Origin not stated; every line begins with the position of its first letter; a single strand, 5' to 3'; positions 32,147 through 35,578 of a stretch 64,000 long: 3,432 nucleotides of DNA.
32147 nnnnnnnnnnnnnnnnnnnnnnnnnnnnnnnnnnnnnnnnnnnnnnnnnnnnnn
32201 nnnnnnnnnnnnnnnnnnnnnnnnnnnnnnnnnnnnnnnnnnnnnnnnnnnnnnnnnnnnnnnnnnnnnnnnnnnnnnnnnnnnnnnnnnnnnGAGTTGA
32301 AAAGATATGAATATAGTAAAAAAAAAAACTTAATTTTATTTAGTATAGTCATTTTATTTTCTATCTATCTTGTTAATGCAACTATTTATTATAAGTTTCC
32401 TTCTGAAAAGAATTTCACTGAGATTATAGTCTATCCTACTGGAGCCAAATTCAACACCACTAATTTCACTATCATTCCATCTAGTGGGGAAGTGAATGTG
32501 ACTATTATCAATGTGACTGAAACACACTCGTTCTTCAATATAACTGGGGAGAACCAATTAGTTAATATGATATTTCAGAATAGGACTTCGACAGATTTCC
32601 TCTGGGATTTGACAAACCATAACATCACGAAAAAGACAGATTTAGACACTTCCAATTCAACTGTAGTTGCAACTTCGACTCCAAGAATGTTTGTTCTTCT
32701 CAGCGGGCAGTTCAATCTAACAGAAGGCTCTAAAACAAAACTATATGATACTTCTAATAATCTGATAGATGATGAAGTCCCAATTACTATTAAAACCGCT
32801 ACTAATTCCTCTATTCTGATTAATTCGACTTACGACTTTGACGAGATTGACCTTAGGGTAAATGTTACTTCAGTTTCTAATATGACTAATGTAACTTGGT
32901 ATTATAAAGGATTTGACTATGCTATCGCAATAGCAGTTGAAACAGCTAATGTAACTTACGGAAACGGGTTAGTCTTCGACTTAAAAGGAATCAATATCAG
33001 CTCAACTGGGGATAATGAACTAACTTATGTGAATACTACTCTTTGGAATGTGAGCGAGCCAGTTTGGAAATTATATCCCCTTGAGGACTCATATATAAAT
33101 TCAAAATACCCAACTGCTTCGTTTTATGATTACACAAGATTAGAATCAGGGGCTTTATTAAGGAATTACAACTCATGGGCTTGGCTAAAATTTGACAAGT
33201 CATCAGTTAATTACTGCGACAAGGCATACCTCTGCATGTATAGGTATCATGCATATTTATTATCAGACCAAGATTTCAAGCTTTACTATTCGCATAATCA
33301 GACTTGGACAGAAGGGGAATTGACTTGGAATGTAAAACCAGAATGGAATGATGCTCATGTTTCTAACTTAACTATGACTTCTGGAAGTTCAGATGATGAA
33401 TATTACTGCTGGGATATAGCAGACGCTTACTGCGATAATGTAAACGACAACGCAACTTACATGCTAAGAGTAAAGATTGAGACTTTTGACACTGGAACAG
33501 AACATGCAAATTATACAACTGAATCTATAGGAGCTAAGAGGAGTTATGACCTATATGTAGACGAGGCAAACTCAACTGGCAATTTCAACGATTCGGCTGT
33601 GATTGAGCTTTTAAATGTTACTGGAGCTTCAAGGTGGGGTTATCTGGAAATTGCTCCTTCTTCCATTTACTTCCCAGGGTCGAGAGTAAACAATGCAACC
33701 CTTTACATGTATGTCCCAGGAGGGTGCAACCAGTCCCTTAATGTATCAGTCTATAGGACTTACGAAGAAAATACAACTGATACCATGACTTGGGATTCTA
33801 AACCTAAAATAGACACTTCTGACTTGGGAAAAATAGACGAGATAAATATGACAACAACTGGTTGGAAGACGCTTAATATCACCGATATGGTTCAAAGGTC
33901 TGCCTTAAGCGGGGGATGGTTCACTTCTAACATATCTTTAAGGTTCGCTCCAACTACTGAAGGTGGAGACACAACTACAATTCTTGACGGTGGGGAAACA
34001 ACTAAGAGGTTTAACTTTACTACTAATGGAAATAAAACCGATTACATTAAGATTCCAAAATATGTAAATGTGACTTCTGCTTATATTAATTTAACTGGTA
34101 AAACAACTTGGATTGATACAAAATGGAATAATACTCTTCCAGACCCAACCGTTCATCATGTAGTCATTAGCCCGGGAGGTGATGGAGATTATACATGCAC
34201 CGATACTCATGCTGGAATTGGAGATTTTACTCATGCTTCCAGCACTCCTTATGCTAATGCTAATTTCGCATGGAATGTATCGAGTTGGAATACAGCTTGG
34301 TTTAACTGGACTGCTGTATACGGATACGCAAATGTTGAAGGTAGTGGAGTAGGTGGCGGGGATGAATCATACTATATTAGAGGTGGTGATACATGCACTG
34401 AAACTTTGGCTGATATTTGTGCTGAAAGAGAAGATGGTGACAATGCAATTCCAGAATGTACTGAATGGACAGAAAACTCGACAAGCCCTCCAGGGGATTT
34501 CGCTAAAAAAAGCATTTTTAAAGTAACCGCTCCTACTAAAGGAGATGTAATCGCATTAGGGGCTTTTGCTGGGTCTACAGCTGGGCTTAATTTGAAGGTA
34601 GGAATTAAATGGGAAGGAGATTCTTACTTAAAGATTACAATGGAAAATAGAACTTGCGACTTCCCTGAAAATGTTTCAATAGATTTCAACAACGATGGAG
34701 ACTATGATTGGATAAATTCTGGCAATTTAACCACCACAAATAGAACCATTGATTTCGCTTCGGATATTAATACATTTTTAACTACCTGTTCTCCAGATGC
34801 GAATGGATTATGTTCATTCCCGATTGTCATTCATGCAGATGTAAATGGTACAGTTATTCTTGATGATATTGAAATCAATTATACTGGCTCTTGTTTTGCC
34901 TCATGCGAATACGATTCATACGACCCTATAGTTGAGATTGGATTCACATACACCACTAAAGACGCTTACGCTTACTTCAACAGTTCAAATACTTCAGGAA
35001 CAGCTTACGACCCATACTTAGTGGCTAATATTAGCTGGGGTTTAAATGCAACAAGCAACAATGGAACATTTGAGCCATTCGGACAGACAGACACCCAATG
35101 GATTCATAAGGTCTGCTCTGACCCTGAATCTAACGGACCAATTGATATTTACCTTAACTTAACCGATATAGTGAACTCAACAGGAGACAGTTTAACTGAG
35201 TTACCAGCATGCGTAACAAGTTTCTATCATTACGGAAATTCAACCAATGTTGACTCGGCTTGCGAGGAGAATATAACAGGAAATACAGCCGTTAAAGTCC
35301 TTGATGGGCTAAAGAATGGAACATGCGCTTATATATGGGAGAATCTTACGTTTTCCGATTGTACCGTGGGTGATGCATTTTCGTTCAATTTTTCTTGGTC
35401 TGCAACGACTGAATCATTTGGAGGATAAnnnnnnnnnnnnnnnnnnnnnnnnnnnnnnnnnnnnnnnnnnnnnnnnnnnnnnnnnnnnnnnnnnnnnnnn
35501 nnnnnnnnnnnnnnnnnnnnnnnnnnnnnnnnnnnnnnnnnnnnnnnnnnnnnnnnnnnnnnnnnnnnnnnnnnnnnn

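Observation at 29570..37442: Fibre/adhesin-like genes encode signal peptides and are massively enriched in N-glycosylation sequons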

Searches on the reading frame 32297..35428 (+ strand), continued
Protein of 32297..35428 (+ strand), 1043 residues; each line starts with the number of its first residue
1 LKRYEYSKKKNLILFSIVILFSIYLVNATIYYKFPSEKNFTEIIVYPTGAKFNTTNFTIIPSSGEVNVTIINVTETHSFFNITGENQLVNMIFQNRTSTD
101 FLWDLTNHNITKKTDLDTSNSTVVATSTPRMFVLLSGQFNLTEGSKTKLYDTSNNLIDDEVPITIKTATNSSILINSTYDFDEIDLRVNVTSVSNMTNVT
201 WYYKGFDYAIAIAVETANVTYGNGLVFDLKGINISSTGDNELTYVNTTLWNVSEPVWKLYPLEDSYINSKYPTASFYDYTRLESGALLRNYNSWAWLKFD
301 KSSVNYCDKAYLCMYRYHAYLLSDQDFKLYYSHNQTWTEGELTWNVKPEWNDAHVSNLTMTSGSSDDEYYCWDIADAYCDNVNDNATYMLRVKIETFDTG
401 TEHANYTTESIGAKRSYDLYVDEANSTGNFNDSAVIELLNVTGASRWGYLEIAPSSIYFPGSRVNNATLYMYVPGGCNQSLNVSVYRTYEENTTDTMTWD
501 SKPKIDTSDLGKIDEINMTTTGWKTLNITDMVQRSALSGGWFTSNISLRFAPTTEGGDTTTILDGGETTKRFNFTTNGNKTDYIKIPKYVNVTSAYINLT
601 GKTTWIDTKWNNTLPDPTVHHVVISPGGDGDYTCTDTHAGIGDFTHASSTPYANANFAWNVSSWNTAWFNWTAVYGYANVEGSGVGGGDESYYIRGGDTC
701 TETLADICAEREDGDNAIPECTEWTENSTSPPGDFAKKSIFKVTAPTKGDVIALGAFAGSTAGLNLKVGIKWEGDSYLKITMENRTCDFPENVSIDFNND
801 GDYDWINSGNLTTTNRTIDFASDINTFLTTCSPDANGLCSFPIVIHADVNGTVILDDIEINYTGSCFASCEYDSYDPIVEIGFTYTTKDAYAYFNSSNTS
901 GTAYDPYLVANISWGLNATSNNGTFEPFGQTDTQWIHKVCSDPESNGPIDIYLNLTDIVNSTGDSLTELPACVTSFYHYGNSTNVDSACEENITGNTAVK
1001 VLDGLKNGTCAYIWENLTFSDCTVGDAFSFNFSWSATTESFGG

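Call 99: list_cluster_members(proteins=[P0094, P0095, P0096, P0097, P0100, P0102, P0107, P0113, P0121, P0132])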
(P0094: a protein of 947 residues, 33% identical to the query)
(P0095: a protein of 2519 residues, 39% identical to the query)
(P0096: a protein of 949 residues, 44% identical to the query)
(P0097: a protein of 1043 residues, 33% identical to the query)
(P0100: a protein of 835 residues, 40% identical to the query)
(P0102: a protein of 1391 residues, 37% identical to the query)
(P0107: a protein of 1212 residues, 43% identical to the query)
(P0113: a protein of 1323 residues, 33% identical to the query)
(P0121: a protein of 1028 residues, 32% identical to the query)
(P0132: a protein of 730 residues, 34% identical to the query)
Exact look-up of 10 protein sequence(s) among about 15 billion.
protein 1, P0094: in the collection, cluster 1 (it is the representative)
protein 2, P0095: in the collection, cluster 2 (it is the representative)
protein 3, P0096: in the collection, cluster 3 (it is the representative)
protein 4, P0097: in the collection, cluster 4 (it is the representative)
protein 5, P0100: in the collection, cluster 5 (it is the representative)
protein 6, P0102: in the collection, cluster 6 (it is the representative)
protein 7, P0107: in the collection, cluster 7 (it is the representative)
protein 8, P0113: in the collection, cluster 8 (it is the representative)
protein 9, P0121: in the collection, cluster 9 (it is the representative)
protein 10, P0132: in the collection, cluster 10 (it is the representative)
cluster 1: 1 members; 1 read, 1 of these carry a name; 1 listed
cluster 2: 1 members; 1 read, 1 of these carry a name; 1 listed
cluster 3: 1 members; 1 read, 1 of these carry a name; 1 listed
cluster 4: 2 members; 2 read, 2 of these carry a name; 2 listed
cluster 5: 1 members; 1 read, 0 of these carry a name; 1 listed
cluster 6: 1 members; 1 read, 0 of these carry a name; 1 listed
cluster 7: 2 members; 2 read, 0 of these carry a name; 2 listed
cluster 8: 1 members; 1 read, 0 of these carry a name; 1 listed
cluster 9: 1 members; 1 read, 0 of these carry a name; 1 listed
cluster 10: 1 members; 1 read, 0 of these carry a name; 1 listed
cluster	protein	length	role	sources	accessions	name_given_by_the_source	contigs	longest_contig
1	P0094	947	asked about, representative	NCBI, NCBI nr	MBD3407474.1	MAG: hypothetical protein GF411_15255 [Candidatus Lokiarchaeota archaeon] | hypothetical protein [Candidatus Lokiarchaeota archaeon]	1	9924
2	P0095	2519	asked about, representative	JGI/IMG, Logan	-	cytochrome c biogenesis protein CcdA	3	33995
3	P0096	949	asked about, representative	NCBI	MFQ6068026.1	MAG: DNRLRE domain-containing protein, partial [Candidatus Bathyarchaeia archaeon]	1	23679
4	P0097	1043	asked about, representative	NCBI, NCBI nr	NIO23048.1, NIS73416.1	MAG: PGF-pre-PGF domain-containing protein [Candidatus Aenigmarchaeota archaeon] | PGF-pre-PGF domain-containing protein [Candidatus Aenigmarchaeota archaeon]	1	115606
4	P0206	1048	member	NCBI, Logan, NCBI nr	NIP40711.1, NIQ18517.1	MAG: PGF-pre-PGF domain-containing protein [Candidatus Aenigmarchaeota archaeon] | PGF-pre-PGF domain-containing protein [Candidatus Aenigmarchaeota archaeon]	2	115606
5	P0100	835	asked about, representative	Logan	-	-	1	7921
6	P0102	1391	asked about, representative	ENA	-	-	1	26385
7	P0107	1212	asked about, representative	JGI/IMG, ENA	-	-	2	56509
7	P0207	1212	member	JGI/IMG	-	-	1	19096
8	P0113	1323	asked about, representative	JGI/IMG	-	-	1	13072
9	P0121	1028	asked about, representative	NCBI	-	-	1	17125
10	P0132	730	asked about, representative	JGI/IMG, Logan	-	-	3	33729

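Call 100: find_encoding_contigs(protein=P0094, flank=10000, max_places=2)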
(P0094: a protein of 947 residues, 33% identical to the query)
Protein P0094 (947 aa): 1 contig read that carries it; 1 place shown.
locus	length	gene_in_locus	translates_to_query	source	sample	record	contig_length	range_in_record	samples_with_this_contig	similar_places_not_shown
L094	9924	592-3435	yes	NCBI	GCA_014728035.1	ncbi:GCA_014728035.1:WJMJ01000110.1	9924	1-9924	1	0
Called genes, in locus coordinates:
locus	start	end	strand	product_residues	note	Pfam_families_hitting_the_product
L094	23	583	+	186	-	PF13385:Laminin_G_3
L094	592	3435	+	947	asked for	-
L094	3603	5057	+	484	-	-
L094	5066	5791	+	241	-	PF01841:Transglut_core (weak)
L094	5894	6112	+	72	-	-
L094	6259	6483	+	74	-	-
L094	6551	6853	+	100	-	-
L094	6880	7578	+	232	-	PF12705:PDDEXK_1, PF01930:Cas_Cas4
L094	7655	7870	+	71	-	-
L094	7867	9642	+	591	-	-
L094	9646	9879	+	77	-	-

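Call 101: search_protein_families(library=ncbifam, proteins=[P0097, P0113, P0107, P0094, P0132], max_evalue=1)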
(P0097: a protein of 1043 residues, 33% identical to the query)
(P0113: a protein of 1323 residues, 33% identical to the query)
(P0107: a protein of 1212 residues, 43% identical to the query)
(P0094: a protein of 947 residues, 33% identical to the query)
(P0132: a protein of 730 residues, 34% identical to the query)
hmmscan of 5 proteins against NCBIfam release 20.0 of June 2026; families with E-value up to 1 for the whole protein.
P0097 (1043 aa): 1 family
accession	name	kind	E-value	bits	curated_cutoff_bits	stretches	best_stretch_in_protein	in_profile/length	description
TIGR04213.1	PGF_pre_PGF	domain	3e-29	102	28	1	819-957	12-153/153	PGF-pre-PGF domain-containing protein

P0113 (1323 aa): 1 family
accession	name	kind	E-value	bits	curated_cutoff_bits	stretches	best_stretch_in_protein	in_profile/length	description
NF006215.0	PRK08343.1-1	equivalog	0.029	12.9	666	1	1271-1323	332-385/522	preprotein translocase subunit SecD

P0107 (1212 aa): 0 families

P0094 (947 aa): 1 family
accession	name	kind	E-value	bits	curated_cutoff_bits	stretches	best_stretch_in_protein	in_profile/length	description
NF033679.1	DNRLRE_dom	domain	7.1e-07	29.4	34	1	691-776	31-122/164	DNRLRE domain-containing protein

P0132 (730 aa): 0 families

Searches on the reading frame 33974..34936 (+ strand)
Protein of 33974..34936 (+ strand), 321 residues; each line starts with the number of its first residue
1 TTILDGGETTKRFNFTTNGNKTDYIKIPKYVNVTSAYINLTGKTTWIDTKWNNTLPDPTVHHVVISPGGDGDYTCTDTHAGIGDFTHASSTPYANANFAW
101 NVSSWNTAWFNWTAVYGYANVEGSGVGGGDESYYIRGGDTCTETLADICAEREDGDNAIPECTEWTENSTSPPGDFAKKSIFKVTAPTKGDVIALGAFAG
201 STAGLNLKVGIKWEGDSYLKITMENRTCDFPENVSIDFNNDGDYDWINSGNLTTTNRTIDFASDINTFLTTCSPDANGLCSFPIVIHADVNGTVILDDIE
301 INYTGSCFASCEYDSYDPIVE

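Call 101: search_protein_families(library=ncbifam, proteins=[window:33974-34936:+], max_evalue=1)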
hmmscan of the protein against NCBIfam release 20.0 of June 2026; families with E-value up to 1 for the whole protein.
window:33974-34936:+ (321 aa): 1 family
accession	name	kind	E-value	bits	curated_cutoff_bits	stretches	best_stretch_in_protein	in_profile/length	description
TIGR04388.1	Lepto_longest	subfamily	0.05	11.1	45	1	201-251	1442-1492/1693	TIGR04388 family protein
